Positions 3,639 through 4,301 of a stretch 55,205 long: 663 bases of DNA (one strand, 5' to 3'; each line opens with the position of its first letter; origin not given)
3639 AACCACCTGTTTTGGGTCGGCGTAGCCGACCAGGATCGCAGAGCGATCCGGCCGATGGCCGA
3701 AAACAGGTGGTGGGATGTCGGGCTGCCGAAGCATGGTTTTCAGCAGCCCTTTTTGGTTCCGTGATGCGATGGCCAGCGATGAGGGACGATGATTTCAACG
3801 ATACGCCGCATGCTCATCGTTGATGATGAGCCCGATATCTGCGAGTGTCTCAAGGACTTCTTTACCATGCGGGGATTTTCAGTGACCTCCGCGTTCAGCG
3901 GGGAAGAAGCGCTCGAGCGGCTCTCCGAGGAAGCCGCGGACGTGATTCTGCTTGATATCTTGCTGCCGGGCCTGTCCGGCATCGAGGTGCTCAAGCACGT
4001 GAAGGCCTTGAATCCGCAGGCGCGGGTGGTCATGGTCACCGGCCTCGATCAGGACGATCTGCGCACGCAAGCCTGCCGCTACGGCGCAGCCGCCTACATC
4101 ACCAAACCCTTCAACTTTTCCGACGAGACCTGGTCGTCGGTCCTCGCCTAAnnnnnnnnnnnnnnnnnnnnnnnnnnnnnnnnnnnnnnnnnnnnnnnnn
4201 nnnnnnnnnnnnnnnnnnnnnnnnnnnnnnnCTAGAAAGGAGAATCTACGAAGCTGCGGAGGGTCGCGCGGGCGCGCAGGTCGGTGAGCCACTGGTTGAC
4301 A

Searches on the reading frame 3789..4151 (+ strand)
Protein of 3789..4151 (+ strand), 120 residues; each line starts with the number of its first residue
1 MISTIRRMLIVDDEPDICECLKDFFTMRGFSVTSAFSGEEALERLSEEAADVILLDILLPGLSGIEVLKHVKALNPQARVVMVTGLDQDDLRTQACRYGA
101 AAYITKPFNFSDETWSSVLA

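Call 10: find_encoding_contigs(protein=window:3789-4151:+, flank=3000, max_places=10)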
Protein window:3789-4151:+ (120 aa): no gene with exactly this product is on record in the collection.

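Call 11: search_protein_families(library=pfam, proteins=[window:3789-4151:+], max_evalue=0.01)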
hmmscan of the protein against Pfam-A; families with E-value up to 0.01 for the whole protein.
window:3789-4151:+ (120 aa): 1 family
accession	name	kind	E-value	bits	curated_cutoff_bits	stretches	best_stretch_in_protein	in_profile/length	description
PF00072.30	Response_reg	-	1.2e-27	96.8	30.2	1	9-111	2-104/111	Response regulator receiver domain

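Call 12: find_homologous_proteins(query=window:3789-4151:+, max_evalue=1e-20)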
Query window:3789-4151:+ (120 aa): 300 proteins with E <= 1e-20 among 429 candidates; the best 120 are listed.
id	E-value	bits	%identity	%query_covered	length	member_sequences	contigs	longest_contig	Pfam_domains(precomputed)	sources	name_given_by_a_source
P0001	6.3e-68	244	95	100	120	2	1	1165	PF00072.31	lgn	-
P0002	3.0e-62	226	88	100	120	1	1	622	PF00072.31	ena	-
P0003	2.1e-53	197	82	97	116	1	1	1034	PF00072.31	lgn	-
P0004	6.5e-51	189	78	98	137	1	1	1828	PF00072.31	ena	-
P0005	1.0e-50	188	73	100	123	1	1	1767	PF00072.31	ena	-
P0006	1.4e-50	188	73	100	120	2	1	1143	PF00072.31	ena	-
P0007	5.3e-50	186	79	94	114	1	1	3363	PF00072.31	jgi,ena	-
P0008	8.2e-50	185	74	96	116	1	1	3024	PF00072.31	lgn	-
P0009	1.6e-49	185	76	97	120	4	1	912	PF00072.31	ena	-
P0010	3.6e-49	183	74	96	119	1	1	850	PF00072.31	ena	-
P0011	6.6e-49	183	74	97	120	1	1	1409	PF00072.31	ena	-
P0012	7.0e-49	182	71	100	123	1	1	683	PF00072.31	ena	-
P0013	9.0e-49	182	77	96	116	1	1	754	PF00072.31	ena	-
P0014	9.4e-49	182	72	97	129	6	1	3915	PF00072.31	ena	-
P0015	1.0e-48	182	72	97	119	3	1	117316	PF00072.31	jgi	-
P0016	1.7e-48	181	71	96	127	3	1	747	PF00072.31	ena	-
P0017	2.4e-48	181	72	100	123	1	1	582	PF00072.31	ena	-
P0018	2.8e-48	181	73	95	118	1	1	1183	PF00072.31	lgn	-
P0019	2.9e-48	180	72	97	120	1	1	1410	PF00072.31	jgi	jgi:DNA-binding response OmpR family regulator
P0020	3.1e-48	180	73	100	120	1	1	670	PF00072.31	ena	-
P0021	3.1e-48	180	74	97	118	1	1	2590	PF00072.31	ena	-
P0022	3.6e-48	180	74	94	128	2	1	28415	PF00072.31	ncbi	-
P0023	4.5e-48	180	74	97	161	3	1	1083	PF00072.31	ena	-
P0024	5.0e-48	180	73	94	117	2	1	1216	PF00072.31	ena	-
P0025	8.4e-48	179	75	97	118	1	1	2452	PF00072.31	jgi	jgi:DNA-binding response OmpR family regulator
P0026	8.9e-48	179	73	98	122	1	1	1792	PF00072.31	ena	-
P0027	1.2e-47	178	75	97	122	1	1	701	PF00072.31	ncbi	-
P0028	1.9e-47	178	74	94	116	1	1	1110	PF00072.31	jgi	jgi:DNA-binding response OmpR family regulator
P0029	2.1e-47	178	69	97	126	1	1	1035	PF00072.31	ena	-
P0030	2.7e-47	177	74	98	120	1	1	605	PF00072.31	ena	-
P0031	3.0e-47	177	71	98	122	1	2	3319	PF00072.31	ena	-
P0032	3.4e-47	177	72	94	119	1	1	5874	PF00072.31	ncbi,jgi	jgi:DNA-binding response OmpR family regulator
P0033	3.7e-47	177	73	96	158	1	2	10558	PF00072.31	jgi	jgi:CheY-like chemotaxis protein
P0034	4.6e-47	177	70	100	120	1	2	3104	PF00072.31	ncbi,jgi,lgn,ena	-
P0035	6.0e-47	176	71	96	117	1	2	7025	PF00072.31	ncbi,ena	-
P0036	6.6e-47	176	70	98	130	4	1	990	PF00072.31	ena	-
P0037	9.7e-47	176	72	94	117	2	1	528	PF00072.31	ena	-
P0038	1.0e-46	175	70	97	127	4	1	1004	PF00072.31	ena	-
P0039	1.1e-46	175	71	97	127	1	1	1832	PF00072.31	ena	-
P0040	1.2e-46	175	71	96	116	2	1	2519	PF00072.31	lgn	-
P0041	1.8e-46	175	71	96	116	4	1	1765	PF00072.31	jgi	-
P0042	2.2e-46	174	67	98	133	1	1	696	PF00072.31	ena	-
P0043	2.3e-46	174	72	96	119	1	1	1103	PF00072.31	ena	-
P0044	2.4e-46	174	72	97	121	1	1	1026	PF00072.31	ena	-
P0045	2.5e-46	174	72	97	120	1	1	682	PF00072.31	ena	-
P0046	2.8e-46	174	72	95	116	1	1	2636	PF00072.31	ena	-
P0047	3.5e-46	174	69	96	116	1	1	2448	PF00072.31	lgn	-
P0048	3.8e-46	174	70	96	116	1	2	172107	PF00072.31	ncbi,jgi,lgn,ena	-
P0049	4.3e-46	173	68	97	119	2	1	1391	PF00072.31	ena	-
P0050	5.1e-46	173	68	95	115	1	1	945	PF00072.31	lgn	-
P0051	5.2e-46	173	69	95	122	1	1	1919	PF00072.31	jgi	jgi:DNA-binding response OmpR family regulator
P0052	5.4e-46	173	69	97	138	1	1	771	PF00072.31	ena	-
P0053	5.6e-46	173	71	97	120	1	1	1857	PF00072.31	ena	-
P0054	6.1e-46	173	71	95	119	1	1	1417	PF00072.31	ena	-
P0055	8.1e-46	173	72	100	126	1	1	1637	PF00072.31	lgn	-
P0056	8.2e-46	173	71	94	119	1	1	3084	PF00072.31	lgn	-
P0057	9.1e-46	172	71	95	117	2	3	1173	PF00072.31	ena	-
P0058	1.0e-45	172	71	97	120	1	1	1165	PF00072.31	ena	-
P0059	1.0e-45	172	70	96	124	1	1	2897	PF00072.31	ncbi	-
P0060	1.1e-45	172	72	97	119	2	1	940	PF00072.31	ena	-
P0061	1.1e-45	172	70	97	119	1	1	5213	PF00072.31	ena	-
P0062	1.4e-45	172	70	97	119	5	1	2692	PF00072.31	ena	-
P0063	1.6e-45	172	72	94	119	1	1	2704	PF00072.31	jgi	jgi:DNA-binding response OmpR family regulator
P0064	1.7e-45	172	71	94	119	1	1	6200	PF00072.31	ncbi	-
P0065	2.2e-45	171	70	96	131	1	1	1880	PF00072.31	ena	-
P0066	2.3e-45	171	69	100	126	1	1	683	PF00072.31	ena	-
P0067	2.8e-45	171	70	96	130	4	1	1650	PF00072.31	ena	-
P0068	3.0e-45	171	69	97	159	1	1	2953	PF00072.31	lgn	-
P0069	3.5e-45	171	70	94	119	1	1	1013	PF00072.31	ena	-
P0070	3.6e-45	171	68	97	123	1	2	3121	PF00072.31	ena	-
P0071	3.7e-45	170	70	96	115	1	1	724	PF00072.31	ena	-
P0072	4.2e-45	170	71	95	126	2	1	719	PF00072.31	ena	-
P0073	4.3e-45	170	70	96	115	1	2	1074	PF00072.31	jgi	-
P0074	4.6e-45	170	70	96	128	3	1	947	PF00072.31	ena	-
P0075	4.8e-45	170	68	97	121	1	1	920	PF00072.31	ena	-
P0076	5.6e-45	170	68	94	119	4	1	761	PF00072.31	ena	-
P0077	5.6e-45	170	70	100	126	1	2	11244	PF00072.31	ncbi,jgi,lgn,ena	-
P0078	6.2e-45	170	70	96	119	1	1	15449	PF00072.31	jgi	jgi:DNA-binding response OmpR family regulator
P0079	7.8e-45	169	68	98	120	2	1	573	PF00072.31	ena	-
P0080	1.0e-44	169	72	91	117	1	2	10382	PF00072.31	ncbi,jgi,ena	-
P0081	1.1e-44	169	69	97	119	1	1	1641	PF00072.31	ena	-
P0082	1.1e-44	169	69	97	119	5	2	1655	PF00072.31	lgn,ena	-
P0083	1.1e-44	169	68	97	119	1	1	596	PF00072.31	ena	-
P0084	1.2e-44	169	71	93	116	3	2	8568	PF00072.31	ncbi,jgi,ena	-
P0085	1.2e-44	169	70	98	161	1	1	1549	PF00072.31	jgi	jgi:DNA-binding NtrC family response regulator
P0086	1.6e-44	168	68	95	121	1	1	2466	PF00072.31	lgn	-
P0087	1.6e-44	168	69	96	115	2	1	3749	PF00072.31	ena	-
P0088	1.7e-44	168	65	97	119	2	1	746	PF00072.31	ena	-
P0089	1.7e-44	168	69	96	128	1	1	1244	PF00072.31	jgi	jgi:DNA-binding response OmpR family regulator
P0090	1.8e-44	168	71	97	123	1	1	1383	PF00072.31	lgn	-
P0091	1.8e-44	168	66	97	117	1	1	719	PF00072.31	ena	-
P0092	1.9e-44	168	70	96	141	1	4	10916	PF00072.31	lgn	-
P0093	2.1e-44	168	69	97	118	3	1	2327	PF00072.31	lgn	-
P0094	2.5e-44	168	70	94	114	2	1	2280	PF00072.31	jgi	jgi:DNA-binding response OmpR family regulator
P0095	2.6e-44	168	66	100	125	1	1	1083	PF00072.31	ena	-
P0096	2.6e-44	168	67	97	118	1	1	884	PF00072.31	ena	-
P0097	2.8e-44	168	64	98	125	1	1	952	PF00072.31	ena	-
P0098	3.0e-44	168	71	93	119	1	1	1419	PF00072.31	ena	-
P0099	3.0e-44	168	70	96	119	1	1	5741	PF00072.31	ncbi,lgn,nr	ncbi:MAG: response regulator [Candidatus Omnitrophica bacterium]|nr:response regulator [Candidatus O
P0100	3.3e-44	167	67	94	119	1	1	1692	PF00072.31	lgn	-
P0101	3.6e-44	167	68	97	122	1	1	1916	PF00072.31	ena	-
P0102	3.8e-44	167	68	99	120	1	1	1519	PF00072.31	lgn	-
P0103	3.8e-44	167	66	95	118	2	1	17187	PF00072.31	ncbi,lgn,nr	ncbi:MAG: response regulator [Candidatus Omnitrophica bacterium]|nr:response regulator [Candidatus O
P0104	3.9e-44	167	70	96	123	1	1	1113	PF00072.31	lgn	-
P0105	4.0e-44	167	66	97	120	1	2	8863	PF00072.31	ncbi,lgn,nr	ncbi:MAG: response regulator [Candidatus Omnitrophica bacterium]|nr:response regulator [Candidatus O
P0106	4.2e-44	167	66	97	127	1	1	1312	PF00072.31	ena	-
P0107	4.5e-44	167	68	96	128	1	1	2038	PF00072.31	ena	-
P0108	4.6e-44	167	69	99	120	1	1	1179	PF00072.31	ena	-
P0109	4.8e-44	167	68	96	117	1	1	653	PF00072.31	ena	-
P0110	5.0e-44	167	66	97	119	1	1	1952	PF00072.31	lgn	-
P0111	5.3e-44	167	69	96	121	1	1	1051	PF00072.31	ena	-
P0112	5.4e-44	167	68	97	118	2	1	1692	PF00072.31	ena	-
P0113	5.5e-44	167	70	97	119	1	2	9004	PF00072.31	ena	-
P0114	5.7e-44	167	66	97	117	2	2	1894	PF00072.31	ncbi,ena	-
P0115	6.0e-44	167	68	96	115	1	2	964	PF00072.31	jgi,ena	-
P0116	6.4e-44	166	66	96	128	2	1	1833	PF00072.31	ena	-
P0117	7.5e-44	166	69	96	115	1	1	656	PF00072.31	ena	-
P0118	7.5e-44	166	66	96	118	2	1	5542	PF00072.31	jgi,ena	-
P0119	7.7e-44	166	67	96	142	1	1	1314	PF00072.31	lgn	-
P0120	8.4e-44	166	66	97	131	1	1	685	PF00072.31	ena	-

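Call 13: find_encoding_contigs(protein=P0001, flank=2000, max_places=3)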
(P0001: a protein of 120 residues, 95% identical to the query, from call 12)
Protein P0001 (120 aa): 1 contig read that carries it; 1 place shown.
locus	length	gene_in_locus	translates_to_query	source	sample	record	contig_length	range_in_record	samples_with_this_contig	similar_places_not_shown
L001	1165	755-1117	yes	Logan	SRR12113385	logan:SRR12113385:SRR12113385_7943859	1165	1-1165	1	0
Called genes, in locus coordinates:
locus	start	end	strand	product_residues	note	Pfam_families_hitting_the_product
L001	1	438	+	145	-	?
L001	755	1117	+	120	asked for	PF00072:Response_reg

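Call 14: find_encoding_contigs(protein=P0007, flank=2500, max_places=3)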
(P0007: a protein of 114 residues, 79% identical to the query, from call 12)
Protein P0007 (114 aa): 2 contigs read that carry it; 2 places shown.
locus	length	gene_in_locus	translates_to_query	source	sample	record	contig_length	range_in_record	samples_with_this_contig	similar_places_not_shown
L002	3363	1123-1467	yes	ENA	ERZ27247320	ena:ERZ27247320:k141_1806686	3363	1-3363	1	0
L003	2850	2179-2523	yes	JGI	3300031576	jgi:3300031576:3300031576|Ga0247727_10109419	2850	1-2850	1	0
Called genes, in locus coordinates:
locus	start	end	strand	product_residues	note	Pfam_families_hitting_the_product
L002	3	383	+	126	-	?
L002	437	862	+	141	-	PF22811:Zn_ribbon_NrdR, PF03477:ATP-cone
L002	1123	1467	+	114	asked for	PF00072:Response_reg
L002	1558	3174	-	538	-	PF13623:SurA_N_2, PF13624:SurA_N_3, PF13145:Rotamase_2, PF00639:Rotamase (faint)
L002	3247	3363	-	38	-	?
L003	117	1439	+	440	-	PF00464:SHMT, PF00155:Aminotran_1_2, PF01212:Beta_elim_lyase (weak)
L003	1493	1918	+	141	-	PF22811:Zn_ribbon_NrdR, PF03477:ATP-cone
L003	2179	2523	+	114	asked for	PF00072:Response_reg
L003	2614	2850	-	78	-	?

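Call 15: find_encoding_contigs(protein=P0015, flank=2500, max_places=3)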
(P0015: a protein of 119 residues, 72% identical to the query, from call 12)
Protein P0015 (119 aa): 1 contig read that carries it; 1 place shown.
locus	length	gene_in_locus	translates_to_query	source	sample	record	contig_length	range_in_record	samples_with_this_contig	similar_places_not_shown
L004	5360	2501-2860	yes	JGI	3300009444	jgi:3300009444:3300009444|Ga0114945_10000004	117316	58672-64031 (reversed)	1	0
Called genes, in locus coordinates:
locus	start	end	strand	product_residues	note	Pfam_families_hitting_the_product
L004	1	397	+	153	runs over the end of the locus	PF22811:Zn_ribbon_NrdR, PF03477:ATP-cone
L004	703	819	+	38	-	-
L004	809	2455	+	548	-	-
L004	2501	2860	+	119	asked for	PF00072:Response_reg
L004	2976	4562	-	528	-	PF13623:SurA_N_2, PF13624:SurA_N_3, PF13145:Rotamase_2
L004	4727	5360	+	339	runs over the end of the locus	PF01634:HisG, PF08029:HisG_C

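Call 16: find_encoding_contigs(protein=P0022, flank=2500, max_places=3)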
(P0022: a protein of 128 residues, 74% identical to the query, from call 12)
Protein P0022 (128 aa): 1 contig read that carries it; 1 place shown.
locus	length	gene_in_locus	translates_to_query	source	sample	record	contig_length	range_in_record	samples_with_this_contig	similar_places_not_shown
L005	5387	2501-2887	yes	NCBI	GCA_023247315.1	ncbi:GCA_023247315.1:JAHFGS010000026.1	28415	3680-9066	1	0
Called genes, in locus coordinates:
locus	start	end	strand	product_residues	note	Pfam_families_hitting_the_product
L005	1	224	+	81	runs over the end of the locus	-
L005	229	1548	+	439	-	PF00464:SHMT, PF00155:Aminotran_1_2, PF01212:Beta_elim_lyase (weak)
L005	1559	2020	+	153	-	PF22811:Zn_ribbon_NrdR, PF03477:ATP-cone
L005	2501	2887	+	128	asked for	PF00072:Response_reg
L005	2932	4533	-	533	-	PF13623:SurA_N_2, PF13624:SurA_N_3, PF13145:Rotamase_2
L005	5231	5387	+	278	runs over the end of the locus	PF01634:HisG, PF08029:HisG_C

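Call 22: find_related_loci(query=window:3789-4151:+, collection=genome_contigs, flank=1500)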
Query window:3789-4151:+ (120 aa) in genome_contigs; peptide patterns used: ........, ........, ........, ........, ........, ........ (x = any residue, [..] = any of these).
600 stretches matched a pattern (row limit reached: there are more); 487 encode a relative of the query (tblastn E <= 1e-3); the best 80 are kept; 80 distinct loci.
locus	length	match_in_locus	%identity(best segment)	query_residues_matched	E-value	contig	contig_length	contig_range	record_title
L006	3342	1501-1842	66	7-120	1e-51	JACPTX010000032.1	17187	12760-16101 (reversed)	MAG: Candidatus Omnitrophota bacterium isolate NC_groundwater_743_Ag_S-0.65um_67_24 S37_SO-6_scaffold_312545, whole geno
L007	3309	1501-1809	48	8-110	3e-27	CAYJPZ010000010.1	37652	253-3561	MAG TPA_asm: uncultured candidatus Brocadiaceae bacterium isolate ERP124720_co1_183 genome assembly, contig: NODE_1507_l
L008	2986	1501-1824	42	7-111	3e-27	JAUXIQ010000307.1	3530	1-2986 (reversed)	MAG: Nitrospinota bacterium isolate CSMAG_3060 CSMAG_3060_k127_5109674_length_3530_cov_311.0000, whole genome shotgun se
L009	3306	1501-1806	46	8-109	3e-24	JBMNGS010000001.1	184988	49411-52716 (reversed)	MAG: bacterium isolate SBF912LR0HQ0026 contig_33660, whole genome shotgun sequence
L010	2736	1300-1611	41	7-110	2e-24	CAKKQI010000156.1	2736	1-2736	Candidatus Brocadiaceae bacterium isolate Hainich-H41-bin252-1 genome assembly, contig: H41-bin252_1_Hain_H41_02um_R2_42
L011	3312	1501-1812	42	8-111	7e-24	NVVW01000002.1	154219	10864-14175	MAG: Methylophaga sp. isolate NORP53 Contig_source1383C_269, whole genome shotgun sequence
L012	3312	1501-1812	41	8-111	2e-23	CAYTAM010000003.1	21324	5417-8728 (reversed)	MAG TPA_asm: uncultured Methylophaga sp. isolate binchicken_co182_38 genome assembly, contig: NODE_581_length_21324_cov_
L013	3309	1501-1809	38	7-109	6e-23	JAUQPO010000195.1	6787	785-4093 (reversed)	MAG: Acidobacteriota bacterium isolate JZ-1.bins.10.201901 NODE_10338_length_6787_cov_1.597598, whole genome shotgun seq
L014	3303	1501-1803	40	8-108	9e-23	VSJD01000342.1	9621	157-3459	MAG: Kiritimatiellaeota bacterium isolate MMG_102_bin48 contig03324, whole genome shotgun sequence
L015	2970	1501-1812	41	6-109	3e-22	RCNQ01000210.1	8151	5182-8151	MAG: Bacteroidetes/Chlorobi group bacterium ChocPot_Mid ChocPot_contig_6692, whole genome shotgun sequence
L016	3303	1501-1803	41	9-109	9e-22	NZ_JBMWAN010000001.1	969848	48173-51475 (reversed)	Nitrospira sp. NS4 NODE_8_lth_969848, whole genome shotgun sequence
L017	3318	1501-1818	39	7-112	1e-21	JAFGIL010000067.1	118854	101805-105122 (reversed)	MAG: Endomicrobiales bacterium isolate Zod_Metabat.202 k87_12423631, whole genome shotgun sequence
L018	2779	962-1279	41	7-111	7e-21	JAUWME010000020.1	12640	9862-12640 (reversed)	MAG: Candidatus Zymogenus sp. isolate CSMAG_2390 CSMAG_2390_k141_1879642_length_12640_cov_7.0000, whole genome shotgun s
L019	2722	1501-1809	40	7-109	7e-21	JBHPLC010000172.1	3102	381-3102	Candidate division KSB1 bacterium isolate SAG AM-322-I22 AM-322-I22_NODE_172, whole genome shotgun sequence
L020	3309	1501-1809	41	8-110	1e-20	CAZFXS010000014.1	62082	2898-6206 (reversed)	MAG TPA_asm: uncultured Chlorobiaceae bacterium isolate SRP237561_co1_246 genome assembly, contig: NODE_626_length_62082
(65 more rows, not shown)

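Call 24: find_related_loci(query=A1, collection=metagenome_contigs, flank=1500)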
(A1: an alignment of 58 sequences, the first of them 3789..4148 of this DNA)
Query A1 (120 aa) in metagenome_contigs; peptide patterns used: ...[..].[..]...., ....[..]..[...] (x = any residue, [..] = any of these).
600 stretches matched a pattern (row limit reached: there are more); 555 encode a relative of the query (tblastn E <= 1e-3); the best 80 are kept; 80 distinct loci.
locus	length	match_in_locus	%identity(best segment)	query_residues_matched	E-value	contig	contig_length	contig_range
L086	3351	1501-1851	66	3-119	2e-45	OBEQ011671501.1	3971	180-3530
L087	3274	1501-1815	46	7-111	2e-29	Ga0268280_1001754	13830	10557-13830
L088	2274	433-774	39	1-114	7e-24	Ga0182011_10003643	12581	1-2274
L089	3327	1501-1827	42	6-112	2e-23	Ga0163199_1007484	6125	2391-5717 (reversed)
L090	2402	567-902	41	1-112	3e-23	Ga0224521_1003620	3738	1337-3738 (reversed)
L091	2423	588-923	39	1-112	5e-23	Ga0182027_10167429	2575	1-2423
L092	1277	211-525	42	7-112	6e-23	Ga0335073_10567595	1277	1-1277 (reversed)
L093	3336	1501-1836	38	1-112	2e-22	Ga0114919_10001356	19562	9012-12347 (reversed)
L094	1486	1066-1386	38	7-112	4e-22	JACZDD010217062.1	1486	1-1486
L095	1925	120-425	42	8-109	6e-22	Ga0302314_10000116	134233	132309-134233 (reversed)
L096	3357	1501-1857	41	6-120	7e-22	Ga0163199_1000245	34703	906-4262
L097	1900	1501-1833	40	1-112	6e-22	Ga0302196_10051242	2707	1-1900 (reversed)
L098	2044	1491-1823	34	4-112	4e-21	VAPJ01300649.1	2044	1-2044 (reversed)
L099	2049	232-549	42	6-109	4e-21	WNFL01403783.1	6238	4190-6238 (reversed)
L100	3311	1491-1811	44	5-109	3e-21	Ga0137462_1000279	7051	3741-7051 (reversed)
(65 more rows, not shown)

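Call 25: find_encoding_contigs(protein=P0002, flank=1500, max_places=4)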
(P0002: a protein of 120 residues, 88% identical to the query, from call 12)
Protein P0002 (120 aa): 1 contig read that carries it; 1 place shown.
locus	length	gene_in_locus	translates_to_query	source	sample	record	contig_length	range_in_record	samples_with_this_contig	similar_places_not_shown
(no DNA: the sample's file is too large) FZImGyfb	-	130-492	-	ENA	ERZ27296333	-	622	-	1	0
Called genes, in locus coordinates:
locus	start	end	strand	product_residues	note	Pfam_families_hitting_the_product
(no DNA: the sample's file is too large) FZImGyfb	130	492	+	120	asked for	PF00072:Response_reg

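Call 26: find_encoding_contigs(protein=P0003, flank=1500, max_places=4)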
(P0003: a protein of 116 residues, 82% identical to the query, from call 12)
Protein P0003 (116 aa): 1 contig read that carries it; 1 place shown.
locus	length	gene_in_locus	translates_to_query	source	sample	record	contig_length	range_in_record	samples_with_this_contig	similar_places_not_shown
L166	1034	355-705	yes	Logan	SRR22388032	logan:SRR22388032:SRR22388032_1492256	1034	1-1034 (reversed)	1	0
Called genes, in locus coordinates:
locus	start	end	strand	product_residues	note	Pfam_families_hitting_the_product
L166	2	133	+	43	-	?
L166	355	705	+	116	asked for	PF00072:Response_reg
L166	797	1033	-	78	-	?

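Call 27: find_encoding_contigs(protein=P0004, flank=1500, max_places=4)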
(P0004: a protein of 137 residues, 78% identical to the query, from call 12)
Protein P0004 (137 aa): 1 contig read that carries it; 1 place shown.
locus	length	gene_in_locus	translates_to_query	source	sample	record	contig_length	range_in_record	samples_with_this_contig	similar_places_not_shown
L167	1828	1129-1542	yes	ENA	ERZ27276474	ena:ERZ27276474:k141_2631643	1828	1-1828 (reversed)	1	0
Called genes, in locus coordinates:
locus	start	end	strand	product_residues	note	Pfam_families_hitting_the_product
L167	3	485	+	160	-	?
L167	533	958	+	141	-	PF22811:Zn_ribbon_NrdR, PF03477:ATP-cone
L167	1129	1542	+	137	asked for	PF00072:Response_reg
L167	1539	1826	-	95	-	?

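Call 28: find_encoding_contigs(protein=P0008, flank=1500, max_places=4)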
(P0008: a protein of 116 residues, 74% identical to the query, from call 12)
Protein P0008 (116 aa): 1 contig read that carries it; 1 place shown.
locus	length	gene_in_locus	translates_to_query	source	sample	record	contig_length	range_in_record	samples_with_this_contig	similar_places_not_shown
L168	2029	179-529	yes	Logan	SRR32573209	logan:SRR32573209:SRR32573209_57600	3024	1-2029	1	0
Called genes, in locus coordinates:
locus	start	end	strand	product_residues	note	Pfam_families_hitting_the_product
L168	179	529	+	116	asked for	PF00072:Response_reg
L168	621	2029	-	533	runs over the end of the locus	PF13623:SurA_N_2, PF13624:SurA_N_3, PF13145:Rotamase_2, PF00639:Rotamase (faint)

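Call 34: find_encoding_contigs(protein=P0005, flank=1500, max_places=4)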
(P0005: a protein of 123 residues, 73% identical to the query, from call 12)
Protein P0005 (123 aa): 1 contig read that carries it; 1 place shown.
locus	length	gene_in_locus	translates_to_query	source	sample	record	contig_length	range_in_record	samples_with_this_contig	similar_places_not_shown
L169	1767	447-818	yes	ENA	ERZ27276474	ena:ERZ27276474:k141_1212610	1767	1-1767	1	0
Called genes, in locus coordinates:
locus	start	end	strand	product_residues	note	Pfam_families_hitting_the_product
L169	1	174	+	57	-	?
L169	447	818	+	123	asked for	PF00072:Response_reg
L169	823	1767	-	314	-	?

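Call 35: find_encoding_contigs(protein=P0034, flank=1500, max_places=4)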
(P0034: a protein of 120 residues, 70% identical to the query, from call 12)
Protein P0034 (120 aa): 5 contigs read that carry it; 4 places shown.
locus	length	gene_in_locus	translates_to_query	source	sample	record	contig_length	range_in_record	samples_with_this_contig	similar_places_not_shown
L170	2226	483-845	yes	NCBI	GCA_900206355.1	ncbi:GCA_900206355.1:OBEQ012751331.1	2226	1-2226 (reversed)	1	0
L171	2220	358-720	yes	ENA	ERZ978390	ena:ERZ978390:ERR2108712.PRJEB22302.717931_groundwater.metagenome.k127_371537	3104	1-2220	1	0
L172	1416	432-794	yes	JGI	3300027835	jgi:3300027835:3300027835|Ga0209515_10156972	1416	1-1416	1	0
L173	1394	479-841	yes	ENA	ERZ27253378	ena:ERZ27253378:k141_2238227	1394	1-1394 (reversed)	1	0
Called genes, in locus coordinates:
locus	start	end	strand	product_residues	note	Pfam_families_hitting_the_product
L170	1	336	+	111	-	?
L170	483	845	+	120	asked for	PF00072:Response_reg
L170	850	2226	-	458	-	?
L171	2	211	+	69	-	?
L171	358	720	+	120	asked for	PF00072:Response_reg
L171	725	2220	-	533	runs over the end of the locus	PF13623:SurA_N_2, PF13624:SurA_N_3, PF00639:Rotamase (faint), PF13145:Rotamase_2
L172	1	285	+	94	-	?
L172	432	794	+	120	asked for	PF00072:Response_reg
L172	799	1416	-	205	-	PF00639:Rotamase (faint), PF13145:Rotamase_2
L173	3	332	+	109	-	?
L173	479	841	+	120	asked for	PF00072:Response_reg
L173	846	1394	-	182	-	?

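Call 58: search_protein_families(library=pfam, proteins=[L004:809-2455:+], max_evalue=0.1)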
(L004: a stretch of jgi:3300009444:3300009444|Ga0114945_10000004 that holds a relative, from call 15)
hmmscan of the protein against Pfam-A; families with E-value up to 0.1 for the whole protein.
L004:809-2455:+ (548 aa): 1 family
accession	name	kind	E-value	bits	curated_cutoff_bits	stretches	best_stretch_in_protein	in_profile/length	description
PF16383.10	DUF4992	-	0.025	14.7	29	1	37-74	52-89/183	Domain of unknown function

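Call 61: find_encoding_contigs(protein=P0024, flank=1500, max_places=6)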
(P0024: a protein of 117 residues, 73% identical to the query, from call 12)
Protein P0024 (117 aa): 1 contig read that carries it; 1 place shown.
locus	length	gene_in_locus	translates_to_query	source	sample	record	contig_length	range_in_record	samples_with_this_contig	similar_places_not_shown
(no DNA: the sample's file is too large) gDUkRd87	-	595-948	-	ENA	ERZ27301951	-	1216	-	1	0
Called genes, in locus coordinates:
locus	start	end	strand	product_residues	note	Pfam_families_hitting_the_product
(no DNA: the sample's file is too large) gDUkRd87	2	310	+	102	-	?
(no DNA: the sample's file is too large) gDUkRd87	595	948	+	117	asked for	PF00072:Response_reg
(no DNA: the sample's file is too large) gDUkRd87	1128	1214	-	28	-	?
